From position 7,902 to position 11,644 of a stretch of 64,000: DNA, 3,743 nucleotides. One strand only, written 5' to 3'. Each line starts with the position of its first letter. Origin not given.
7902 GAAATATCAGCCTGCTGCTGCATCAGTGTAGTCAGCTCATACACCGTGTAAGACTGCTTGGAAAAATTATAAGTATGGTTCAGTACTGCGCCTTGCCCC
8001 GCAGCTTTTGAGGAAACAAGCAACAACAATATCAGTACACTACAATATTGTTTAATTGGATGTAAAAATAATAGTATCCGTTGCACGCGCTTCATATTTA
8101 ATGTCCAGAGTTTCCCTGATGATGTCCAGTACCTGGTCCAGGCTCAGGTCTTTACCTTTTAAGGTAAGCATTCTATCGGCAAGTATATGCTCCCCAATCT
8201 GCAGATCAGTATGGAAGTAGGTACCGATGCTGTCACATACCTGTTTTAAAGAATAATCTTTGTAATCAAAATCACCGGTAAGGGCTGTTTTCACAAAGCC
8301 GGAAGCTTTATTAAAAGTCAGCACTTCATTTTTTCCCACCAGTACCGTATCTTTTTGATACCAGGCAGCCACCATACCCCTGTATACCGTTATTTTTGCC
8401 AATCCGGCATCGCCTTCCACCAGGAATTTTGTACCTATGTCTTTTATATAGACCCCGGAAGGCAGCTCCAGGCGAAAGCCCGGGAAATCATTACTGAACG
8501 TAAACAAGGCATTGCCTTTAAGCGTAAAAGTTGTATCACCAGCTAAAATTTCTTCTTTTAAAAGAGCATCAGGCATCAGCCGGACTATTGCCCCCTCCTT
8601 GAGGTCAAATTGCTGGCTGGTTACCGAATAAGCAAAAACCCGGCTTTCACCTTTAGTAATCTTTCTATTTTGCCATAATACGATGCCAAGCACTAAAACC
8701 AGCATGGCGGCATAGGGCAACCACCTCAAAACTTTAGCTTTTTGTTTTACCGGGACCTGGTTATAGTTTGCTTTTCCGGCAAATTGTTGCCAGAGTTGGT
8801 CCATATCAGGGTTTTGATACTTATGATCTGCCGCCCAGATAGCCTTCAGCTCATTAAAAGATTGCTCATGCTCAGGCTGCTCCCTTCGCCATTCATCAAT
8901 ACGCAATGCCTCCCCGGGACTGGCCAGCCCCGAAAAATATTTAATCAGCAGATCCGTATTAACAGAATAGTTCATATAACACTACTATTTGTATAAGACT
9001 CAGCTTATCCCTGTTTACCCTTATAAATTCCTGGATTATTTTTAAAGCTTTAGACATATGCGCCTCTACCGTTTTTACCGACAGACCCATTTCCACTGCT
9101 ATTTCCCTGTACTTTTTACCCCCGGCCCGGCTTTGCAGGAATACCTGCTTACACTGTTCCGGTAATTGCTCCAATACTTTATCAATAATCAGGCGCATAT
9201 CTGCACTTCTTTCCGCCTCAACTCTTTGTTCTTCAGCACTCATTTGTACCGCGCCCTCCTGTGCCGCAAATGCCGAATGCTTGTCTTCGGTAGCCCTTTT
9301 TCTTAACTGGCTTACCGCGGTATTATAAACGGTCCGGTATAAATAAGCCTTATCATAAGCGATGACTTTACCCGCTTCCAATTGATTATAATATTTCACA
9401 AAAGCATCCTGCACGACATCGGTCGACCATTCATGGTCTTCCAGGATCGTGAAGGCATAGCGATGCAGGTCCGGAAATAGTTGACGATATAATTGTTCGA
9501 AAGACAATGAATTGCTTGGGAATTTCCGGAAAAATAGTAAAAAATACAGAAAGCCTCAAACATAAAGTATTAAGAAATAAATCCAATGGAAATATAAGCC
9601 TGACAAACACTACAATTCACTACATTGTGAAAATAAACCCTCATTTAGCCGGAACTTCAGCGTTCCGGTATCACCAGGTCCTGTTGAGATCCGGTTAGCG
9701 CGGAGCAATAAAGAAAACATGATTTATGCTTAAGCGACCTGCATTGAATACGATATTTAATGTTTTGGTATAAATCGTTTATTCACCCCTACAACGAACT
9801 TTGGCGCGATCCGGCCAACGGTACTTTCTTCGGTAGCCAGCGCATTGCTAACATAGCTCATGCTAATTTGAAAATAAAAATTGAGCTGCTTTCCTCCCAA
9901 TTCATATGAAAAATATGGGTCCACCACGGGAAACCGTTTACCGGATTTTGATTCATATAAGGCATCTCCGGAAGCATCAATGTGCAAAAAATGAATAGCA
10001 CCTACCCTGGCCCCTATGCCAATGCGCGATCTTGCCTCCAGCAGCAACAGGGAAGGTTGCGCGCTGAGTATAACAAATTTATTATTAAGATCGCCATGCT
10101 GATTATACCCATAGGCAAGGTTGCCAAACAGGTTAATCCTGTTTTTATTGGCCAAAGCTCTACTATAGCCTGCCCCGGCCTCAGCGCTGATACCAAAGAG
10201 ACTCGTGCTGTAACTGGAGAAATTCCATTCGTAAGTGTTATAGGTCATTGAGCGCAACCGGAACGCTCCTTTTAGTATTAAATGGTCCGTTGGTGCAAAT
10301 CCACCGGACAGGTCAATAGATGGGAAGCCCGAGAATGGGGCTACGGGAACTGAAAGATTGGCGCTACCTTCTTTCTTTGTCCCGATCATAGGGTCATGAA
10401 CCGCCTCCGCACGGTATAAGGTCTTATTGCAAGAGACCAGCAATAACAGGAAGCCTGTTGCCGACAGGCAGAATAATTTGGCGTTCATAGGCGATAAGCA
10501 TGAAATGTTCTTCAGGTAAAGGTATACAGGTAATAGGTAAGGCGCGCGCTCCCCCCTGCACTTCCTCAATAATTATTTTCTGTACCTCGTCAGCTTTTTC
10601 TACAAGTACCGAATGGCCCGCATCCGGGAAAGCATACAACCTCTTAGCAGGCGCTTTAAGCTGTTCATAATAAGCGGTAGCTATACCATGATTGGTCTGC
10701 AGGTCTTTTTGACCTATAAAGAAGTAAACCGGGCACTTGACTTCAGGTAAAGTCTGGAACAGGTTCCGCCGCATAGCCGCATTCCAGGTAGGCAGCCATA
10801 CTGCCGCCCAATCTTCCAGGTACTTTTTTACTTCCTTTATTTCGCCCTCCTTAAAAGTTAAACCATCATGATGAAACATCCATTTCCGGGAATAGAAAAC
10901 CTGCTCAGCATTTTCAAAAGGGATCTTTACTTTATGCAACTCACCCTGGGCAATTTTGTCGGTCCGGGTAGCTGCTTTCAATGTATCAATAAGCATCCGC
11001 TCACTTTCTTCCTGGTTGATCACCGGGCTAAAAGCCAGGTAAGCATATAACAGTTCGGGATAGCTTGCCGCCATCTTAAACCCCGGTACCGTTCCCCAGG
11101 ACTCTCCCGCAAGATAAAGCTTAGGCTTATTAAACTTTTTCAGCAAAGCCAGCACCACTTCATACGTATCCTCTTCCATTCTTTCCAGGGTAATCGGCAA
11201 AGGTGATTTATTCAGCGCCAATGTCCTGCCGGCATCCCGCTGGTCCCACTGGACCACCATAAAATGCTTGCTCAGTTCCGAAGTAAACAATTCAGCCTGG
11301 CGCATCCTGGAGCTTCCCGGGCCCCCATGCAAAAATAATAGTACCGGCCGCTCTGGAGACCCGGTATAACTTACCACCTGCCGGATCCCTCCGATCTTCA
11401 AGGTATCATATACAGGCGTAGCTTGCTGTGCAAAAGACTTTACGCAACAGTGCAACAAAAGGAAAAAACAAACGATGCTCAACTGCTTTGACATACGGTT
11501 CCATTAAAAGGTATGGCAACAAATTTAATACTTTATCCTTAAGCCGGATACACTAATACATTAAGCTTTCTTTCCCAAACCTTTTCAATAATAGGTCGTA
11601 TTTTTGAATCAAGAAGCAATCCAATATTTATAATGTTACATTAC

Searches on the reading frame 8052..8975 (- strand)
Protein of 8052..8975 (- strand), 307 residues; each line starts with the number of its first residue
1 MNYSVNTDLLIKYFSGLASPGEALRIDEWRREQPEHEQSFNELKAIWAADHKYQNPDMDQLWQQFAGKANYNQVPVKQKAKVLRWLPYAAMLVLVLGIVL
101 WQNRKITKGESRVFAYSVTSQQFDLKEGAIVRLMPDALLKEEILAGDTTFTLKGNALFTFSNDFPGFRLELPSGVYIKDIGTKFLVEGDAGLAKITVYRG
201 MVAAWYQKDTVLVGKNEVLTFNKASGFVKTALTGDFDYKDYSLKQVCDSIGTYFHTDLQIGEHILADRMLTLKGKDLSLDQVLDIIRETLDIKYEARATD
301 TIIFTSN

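Call 73: search_protein_families(library=pfam, proteins=[window:8052-8975:-], max_evalue=0.00001)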
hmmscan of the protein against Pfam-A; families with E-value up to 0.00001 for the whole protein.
window:8052-8975:- (307 aa): 1 family
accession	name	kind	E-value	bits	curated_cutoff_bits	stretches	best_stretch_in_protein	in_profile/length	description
PF16344.10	FecR_C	-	2.2e-06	28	24.4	1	236-303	2-69/70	FecR, C-terminal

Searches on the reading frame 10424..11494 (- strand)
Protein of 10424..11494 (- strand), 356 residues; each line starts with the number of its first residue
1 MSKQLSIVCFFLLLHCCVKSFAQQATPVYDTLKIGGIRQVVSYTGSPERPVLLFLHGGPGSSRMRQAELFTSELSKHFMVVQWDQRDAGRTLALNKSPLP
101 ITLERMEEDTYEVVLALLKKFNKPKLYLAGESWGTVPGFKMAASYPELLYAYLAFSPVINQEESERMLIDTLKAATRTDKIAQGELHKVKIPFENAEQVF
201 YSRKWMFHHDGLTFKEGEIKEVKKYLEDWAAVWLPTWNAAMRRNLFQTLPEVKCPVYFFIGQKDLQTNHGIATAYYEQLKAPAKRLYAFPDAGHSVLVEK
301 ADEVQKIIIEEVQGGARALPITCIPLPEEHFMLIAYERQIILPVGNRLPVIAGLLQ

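Call 73: search_protein_families(library=pfam, proteins=[window:10424-11494:-], max_evalue=0.00001)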
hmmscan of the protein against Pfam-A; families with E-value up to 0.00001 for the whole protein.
window:10424-11494:- (356 aa): 3 families
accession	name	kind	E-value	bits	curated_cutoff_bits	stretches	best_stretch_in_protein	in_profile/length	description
PF00561.26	Abhydrolase_1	-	1.4e-16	61.4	25.8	1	50-300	1-244/245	alpha/beta hydrolase fold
PF12146.15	Hydrolase_4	-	8.1e-11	42.1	27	1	48-300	3-238/239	Serine aminopeptidase, S33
PF12697.13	Abhydrolase_6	-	1.9e-09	39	26.3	1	52-304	1-214/217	Alpha/beta hydrolase family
